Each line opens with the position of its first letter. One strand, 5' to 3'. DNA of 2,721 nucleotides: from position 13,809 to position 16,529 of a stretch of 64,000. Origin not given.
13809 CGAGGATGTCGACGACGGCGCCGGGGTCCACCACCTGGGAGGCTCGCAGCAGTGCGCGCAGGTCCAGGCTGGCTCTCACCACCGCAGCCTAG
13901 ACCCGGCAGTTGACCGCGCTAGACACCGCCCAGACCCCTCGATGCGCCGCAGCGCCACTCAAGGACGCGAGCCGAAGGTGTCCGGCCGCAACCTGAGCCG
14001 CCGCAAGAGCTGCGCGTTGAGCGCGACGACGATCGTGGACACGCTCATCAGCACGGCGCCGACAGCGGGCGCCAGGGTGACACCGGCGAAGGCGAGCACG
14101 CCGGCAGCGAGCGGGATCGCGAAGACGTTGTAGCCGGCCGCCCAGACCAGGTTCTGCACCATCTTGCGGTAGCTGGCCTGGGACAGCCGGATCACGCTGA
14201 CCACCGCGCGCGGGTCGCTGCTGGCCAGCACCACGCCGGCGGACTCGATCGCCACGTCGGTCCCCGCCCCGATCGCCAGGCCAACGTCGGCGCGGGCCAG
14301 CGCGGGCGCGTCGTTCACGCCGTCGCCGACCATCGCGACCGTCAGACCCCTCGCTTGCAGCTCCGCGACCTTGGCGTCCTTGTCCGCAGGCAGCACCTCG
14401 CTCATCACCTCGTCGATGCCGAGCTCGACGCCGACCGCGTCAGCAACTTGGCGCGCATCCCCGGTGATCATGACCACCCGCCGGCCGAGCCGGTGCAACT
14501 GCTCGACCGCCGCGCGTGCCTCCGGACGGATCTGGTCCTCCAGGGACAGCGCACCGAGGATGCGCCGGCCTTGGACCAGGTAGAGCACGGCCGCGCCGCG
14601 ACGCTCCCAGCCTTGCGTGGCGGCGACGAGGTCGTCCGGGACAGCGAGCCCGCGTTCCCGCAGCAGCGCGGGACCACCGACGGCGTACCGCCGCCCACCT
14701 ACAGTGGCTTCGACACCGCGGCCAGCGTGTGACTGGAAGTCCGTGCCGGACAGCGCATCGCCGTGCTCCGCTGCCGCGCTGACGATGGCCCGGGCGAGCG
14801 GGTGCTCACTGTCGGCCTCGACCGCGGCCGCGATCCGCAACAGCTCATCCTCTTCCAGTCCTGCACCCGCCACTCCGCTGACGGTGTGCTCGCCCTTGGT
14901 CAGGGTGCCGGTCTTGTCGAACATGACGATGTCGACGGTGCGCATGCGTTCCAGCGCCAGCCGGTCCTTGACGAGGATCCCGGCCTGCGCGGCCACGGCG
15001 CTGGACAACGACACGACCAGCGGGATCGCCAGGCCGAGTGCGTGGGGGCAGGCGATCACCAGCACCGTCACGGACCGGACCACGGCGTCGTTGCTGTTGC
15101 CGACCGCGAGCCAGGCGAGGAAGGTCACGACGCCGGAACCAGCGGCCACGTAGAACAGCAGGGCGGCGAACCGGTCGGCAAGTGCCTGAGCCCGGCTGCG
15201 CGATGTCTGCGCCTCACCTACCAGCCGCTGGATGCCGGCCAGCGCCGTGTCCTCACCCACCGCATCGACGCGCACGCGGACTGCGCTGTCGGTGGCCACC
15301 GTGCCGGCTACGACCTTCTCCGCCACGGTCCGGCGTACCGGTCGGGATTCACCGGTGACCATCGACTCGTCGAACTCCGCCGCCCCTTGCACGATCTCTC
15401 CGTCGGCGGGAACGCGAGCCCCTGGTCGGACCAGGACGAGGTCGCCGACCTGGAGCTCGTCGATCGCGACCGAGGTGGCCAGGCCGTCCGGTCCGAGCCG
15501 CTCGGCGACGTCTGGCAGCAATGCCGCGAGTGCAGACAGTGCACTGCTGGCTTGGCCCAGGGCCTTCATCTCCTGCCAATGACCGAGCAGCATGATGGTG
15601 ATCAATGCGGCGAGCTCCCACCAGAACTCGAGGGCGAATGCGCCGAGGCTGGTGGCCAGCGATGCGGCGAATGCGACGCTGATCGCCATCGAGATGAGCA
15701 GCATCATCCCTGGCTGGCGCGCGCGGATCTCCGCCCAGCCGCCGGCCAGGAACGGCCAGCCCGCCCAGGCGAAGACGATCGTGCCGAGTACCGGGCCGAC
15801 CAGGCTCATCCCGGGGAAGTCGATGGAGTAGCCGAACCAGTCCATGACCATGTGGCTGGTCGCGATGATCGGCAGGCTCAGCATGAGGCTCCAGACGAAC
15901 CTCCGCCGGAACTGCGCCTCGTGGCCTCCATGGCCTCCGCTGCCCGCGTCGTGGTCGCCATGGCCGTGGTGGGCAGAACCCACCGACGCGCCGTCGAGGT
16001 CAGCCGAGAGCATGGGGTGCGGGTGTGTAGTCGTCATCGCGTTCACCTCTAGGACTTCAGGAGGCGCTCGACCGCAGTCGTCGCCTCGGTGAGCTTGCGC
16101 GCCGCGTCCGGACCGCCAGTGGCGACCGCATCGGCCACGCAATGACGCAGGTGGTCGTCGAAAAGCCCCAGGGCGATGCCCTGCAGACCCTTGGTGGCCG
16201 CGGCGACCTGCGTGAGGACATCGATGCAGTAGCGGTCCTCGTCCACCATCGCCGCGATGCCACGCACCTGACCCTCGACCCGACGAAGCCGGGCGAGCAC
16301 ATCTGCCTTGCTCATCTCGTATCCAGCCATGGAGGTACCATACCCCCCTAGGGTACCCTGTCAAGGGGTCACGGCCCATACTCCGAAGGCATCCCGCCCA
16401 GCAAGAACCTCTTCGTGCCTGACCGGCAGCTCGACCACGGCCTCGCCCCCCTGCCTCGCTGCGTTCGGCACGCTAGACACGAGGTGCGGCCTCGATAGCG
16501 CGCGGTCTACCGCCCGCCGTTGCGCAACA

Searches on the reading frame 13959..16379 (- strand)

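Call 37: search_protein_families(library=pfam, proteins=[window:13959-16379:-], max_evalue=0.01)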
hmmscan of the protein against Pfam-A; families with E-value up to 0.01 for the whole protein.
window:13959-16379:- (806 aa): 4 families
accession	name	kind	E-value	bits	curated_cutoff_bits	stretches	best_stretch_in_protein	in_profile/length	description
PF00122.25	E1-E2_ATPase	-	2.3e-46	158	28.1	1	287-465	2-180/181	E1-E2 ATPase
PF00702.32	Hydrolase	-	1.5e-33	117.2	26.4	1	482-698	1-191/191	haloacid dehalogenase-like hydrolase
PF12710.13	HAD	-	2.5e-07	31.7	27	1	615-694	84-188/189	haloacid dehalogenase-like hydrolase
PF08282.18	Hydrolase_3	-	0.00089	19.5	20.9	1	680-730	205-255/255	haloacid dehalogenase-like hydrolase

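Call 38: search_protein_families(library=padloc, proteins=[window:13959-16379:-], max_evalue=0.001)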
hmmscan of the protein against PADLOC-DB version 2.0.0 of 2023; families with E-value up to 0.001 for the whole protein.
window:13959-16379:- (806 aa): 0 families

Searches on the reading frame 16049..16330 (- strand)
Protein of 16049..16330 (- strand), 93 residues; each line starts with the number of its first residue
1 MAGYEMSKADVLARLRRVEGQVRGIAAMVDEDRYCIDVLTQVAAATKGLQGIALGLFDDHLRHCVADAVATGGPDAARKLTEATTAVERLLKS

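Call 48: search_protein_families(library=pfam, proteins=[window:16049-16330:-], max_evalue=0.1)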
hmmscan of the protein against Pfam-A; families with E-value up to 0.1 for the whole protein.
window:16049-16330:- (93 aa): 1 family
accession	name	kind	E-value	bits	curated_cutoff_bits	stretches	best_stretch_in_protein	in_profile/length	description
PF02583.22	Trns_repr_metal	-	1.8e-27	95.9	22.8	1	8-88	2-77/78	Metal-sensitive transcriptional repressor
